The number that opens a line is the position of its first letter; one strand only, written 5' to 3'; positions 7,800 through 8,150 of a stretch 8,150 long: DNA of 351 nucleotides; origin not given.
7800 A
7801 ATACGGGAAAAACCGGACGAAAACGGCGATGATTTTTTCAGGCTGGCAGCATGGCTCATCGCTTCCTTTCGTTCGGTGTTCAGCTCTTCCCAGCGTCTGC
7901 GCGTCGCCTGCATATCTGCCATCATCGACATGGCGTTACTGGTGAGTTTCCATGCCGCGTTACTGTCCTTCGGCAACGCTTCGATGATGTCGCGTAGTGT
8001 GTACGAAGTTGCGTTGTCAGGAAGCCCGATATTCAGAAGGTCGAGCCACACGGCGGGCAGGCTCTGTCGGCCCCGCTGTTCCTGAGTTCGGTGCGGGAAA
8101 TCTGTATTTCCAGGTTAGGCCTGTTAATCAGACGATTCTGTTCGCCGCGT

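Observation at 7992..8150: Differences between copies are confined to the last ~160 bp: four A->G changes and two 1-bp insertions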

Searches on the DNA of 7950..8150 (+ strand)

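Call 8: search_dna_similar(query=window:7950-8150:+, collection=plasmids, mode=near, max_rows=30)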
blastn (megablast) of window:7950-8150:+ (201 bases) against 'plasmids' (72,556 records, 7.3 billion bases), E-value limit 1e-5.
Records with a match: 398; places in all: 421; records where one place covers at least 80% of the query: 391.
Best place of each record, by identity: 95-99% 387; 90-95% 11.
By first word of the organism name: Escherichia 341; Salmonella 37; Shigella 10; Klebsiella 9; Aeromonas 1.
By predicted mobility (MOB-suite, as given by PLSDB): mobilizable 396; non-mobilizable 2.
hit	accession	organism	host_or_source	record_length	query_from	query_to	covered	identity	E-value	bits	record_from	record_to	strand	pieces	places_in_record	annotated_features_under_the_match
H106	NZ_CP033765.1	Escherichia coli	Homo sapiens,Peripheral blood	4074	1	201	100%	97.5%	8e-92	342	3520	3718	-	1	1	none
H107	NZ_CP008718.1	Escherichia coli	Homo sapiens,Pleural Effusion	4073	1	201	100%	97.5%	8e-92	342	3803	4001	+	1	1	none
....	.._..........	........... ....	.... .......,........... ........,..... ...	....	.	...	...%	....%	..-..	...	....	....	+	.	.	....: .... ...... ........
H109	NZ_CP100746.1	Salmonella enterica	Homo sapiens,stool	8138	1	201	100%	97.5%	8e-92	342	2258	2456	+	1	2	mobQ: MobQ family relaxase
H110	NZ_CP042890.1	Escherichia coli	surface water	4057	1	201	100%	97.5%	8e-92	342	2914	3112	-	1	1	none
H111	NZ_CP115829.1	Escherichia coli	Homo sapiens,cell culture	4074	1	201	100%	97.5%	8e-92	342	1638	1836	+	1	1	mobQ: MobQ family relaxase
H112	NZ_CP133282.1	Salmonella enterica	Human stool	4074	1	201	100%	97.5%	8e-92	342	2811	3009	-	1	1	none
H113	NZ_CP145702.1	Escherichia coli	Homo sapiens,stool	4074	1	201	100%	97.5%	8e-92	342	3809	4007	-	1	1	none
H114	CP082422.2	Salmonella enterica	animal-swine-market swine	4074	1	201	100%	97.5%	8e-92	342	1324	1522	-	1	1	mobQ: MobQ family relaxase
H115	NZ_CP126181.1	Salmonella enterica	Bacterial,Poultry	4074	1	201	100%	97.5%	8e-92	342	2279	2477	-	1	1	mobQ: MobQ family relaxase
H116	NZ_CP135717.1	Escherichia coli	-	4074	1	201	100%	97.5%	8e-92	342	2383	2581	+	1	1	mobQ: MobQ family relaxase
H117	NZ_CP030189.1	Salmonella enterica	-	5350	1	201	100%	97.0%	4e-90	337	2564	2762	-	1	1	mobQ: MobQ family relaxase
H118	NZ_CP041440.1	Escherichia coli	Pork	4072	1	201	100%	97.0%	4e-90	337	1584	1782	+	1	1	mobQ: MobQ family relaxase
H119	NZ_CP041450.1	Escherichia coli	Pork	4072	1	201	100%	97.0%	4e-90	337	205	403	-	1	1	none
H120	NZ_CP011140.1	Escherichia coli VR50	Homo sapiens,Bacterial culture,urine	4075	1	201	100%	97.0%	4e-90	337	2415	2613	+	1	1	mobQ: MobQ family relaxase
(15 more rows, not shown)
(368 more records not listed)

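Call 16: search_dna_similar(query=window:7962-8022:+, collection=plasmids, mode=near, max_rows=8)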
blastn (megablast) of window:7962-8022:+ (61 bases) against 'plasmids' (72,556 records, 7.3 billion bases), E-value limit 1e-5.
Records with a match: 396; places in all: 413; records where one place covers at least 80% of the query: 394.
Best place of each record, by identity: 95-99% 396.
By first word of the organism name: Escherichia 339; Salmonella 37; Shigella 10; Klebsiella 9; Aeromonas 1.
By predicted mobility (MOB-suite, as given by PLSDB): mobilizable 394; non-mobilizable 2.
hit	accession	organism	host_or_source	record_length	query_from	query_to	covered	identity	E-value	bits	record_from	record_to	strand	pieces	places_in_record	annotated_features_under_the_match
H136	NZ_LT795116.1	Salmonella enterica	-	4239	1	61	100%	98.4%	7e-22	108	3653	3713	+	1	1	MobA/MobL family protein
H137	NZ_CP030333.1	Escherichia coli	-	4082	1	61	100%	98.4%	7e-22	108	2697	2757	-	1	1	mobQ: MobQ family relaxase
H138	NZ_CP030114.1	Escherichia coli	Homo sapiens,CSF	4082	1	61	100%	98.4%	7e-22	108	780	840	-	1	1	mobQ: MobQ family relaxase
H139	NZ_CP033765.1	Escherichia coli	Homo sapiens,Peripheral blood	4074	1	61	100%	98.4%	7e-22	108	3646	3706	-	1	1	none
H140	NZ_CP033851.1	Escherichia coli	Homo sapiens,UCC isolate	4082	1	61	100%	98.4%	7e-22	108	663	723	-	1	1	none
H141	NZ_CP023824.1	Escherichia coli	Homo sapiens,Bacterial isolate,feces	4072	1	61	100%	98.4%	7e-22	108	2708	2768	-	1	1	none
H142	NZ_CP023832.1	Escherichia coli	Homo sapiens,Bacterial isolate,feces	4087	1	61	100%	98.4%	7e-22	108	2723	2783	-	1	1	none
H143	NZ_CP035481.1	Escherichia coli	Homo sapiens,urine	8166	1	61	100%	98.4%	7e-22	108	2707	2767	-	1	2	mobQ: MobQ family relaxase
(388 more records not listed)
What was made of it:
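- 7992..7992 (+): A>G relative to copy-1 position 3918. Synonymous in mobQ (codon 270, CGT>CGC). Context GTCA>GTCG. No PLSDB record carries the G: the best match is 60/61 across 396 records (call 16).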

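Call 17: search_dna_similar(query=window:8013-8101:+, collection=plasmids, mode=near, max_rows=8)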
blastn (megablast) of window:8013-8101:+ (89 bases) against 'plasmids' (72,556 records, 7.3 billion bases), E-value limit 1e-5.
Records with a match: 174; places in all: 177; records where one place covers at least 80% of the query: 174.
Best place of each record, by identity: 95-99% 52; 90-95% 122.
By first word of the organism name: Escherichia 144; Salmonella 19; Klebsiella 6; Shigella 4; Aeromonas 1.
By predicted mobility (MOB-suite, as given by PLSDB): mobilizable 174.
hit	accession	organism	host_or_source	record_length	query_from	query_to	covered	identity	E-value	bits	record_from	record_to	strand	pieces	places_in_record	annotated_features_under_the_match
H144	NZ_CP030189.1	Salmonella enterica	-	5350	1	89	100%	96.6%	2e-33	147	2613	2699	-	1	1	mobQ: MobQ family relaxase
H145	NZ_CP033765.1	Escherichia coli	Homo sapiens,Peripheral blood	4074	1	89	100%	96.6%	2e-33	147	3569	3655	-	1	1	none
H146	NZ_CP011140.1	Escherichia coli VR50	Homo sapiens,Bacterial culture,urine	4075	1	89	100%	96.6%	2e-33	147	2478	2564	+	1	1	mobQ: MobQ family relaxase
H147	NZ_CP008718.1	Escherichia coli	Homo sapiens,Pleural Effusion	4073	1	89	100%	96.6%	2e-33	147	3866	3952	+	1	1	none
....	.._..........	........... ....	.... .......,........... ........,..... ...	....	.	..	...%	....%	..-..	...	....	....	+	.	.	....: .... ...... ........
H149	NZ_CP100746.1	Salmonella enterica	Homo sapiens,stool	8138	1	89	100%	96.6%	2e-33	147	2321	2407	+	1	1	mobQ: MobQ family relaxase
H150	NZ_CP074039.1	Escherichia coli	Pig,pure culture,Rectal Swab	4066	1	89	100%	96.6%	2e-33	147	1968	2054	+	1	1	mobQ: MobQ family relaxase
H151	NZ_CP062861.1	Escherichia coli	Sus scrofa domesticus,feces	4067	1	89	100%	96.6%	2e-33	147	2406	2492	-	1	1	mobQ: MobQ family relaxase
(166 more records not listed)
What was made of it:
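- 8043..8043 (+): A 1-bp G insertion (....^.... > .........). Frameshift at about mobQ codon 254. Absent from all 174 matching PLSDB records, best 86/89 (call 17).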

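Call 18: search_dna_similar(query=window:8088-8148:+, collection=plasmids, mode=near, max_rows=8)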
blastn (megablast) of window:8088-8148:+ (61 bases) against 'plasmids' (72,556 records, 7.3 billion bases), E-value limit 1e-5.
Records with a match: 381; places in all: 396; records where one place covers at least 80% of the query: 379.
Best place of each record, by identity: 95-99% 369; 90-95% 12.
By first word of the organism name: Escherichia 328; Salmonella 36; Shigella 9; Klebsiella 7; Aeromonas 1.
By predicted mobility (MOB-suite, as given by PLSDB): mobilizable 379; non-mobilizable 2.
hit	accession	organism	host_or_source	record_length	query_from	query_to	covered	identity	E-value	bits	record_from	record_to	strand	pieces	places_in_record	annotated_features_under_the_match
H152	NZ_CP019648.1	Salmonella enterica subsp. enterica serovar Typhimurium ...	Sus scrofa domesticus,pooled feces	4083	1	61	100%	98.4%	7e-22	108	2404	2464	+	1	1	mobQ: MobQ family relaxase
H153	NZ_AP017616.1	Escherichia coli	Sus scrofa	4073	1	61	100%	98.4%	7e-22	108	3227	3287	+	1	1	mobQ: MobQ family relaxase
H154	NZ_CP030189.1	Salmonella enterica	-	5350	1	61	100%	98.4%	7e-22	108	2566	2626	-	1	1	mobQ: MobQ family relaxase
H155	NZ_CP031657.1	Escherichia coli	dog,foreleg infected wound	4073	1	61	100%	98.4%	7e-22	108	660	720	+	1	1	none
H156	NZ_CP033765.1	Escherichia coli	Homo sapiens,Peripheral blood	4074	1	61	100%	98.4%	7e-22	108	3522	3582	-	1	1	none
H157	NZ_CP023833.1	Escherichia coli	Homo sapiens,Bacterial isolate,feces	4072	1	61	100%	98.4%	7e-22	108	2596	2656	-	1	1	none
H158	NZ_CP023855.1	Escherichia coli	Homo sapiens,Bacterial isolate,UTI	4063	1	61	100%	98.4%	7e-22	108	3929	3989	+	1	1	none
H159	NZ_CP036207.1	Escherichia coli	Homo sapiens,feces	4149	1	61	100%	98.4%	7e-22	108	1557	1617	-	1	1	mobQ: MobQ family relaxase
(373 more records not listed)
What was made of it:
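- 8118..8118 (+): A>G relative to 4042. Would give L229P in MobQ. It lies 4 nt 3' of the CCAGG at 8110-8114. No PLSDB record carries the G: best 60/61 across 381 records (call 18).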

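Call 35: search_dna_similar(query=window:7950-8150:+, collection=ecoli_genomes, mode=near, max_rows=10)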
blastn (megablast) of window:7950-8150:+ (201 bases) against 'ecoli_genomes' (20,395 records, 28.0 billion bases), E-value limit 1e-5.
Records with a match: 432; places in all: 464; records where one place covers at least 80% of the query: 422.
Genomes with a match: 407 of 5426; with a place that covers at least 80% of the query: 397. Places per genome that has any: lowest 1, median 1, highest 5. On chromosomes: 4 places; on plasmids: 460.
Best place of each record, by identity: 95-99% 418; 90-95% 14.
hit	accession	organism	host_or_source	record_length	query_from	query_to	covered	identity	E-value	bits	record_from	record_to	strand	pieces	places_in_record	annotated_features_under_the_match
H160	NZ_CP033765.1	Escherichia coli strain FDAARGOS_536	Homo sapiens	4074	1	201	100%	97.5%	3e-91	342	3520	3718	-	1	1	mobQ: MobQ family relaxase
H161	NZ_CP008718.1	Escherichia coli strain ST648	Homo sapiens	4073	1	201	100%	97.5%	3e-91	342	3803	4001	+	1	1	mobQ: MobQ family relaxase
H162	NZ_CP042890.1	Escherichia coli O10:H32 strain NMBU-W12E19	surface water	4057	1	201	100%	97.5%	3e-91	342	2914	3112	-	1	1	mobQ: MobQ family relaxase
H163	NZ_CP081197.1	Escherichia coli strain EC1722-1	Homo sapiens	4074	1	201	100%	97.5%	3e-91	342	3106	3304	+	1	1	mobQ: MobQ family relaxase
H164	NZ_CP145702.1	Escherichia coli strain S1-CAM-04-C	Homo sapiens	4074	1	201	100%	97.5%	3e-91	342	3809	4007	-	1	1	mobQ: MobQ family relaxase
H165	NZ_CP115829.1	Escherichia coli strain E1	Homo sapiens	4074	1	201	100%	97.5%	3e-91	342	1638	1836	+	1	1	mobQ: MobQ family relaxase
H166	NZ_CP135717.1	Escherichia coli strain TUM1586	missing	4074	1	201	100%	97.5%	3e-91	342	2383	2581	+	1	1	mobQ: MobQ family relaxase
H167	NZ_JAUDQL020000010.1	Escherichia coli strain MARGA_3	Homo sapiens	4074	1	201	100%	97.5%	3e-91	342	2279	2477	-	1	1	mobQ: MobQ family relaxase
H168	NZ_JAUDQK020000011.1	Escherichia coli strain MARGA_4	Homo sapiens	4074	1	201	100%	97.5%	3e-91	342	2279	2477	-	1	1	mobQ: MobQ family relaxase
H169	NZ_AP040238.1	Escherichia coli strain NR3838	Homo sapiens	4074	1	201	100%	97.5%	3e-91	342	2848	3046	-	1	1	mobQ: MobQ family relaxase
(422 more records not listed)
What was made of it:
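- On Genuine heterodimer or recombinant of two family members: No relative carries any copy-2 allele (calls 16-18, 35).
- No copy-2 allele appears in 396, 174 or 381 matching PLSDB records (calls 16-18) or in 432 E. coli RefSeq records (call 35). The alleles are seen nowhere else (calls 16-18, 35).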
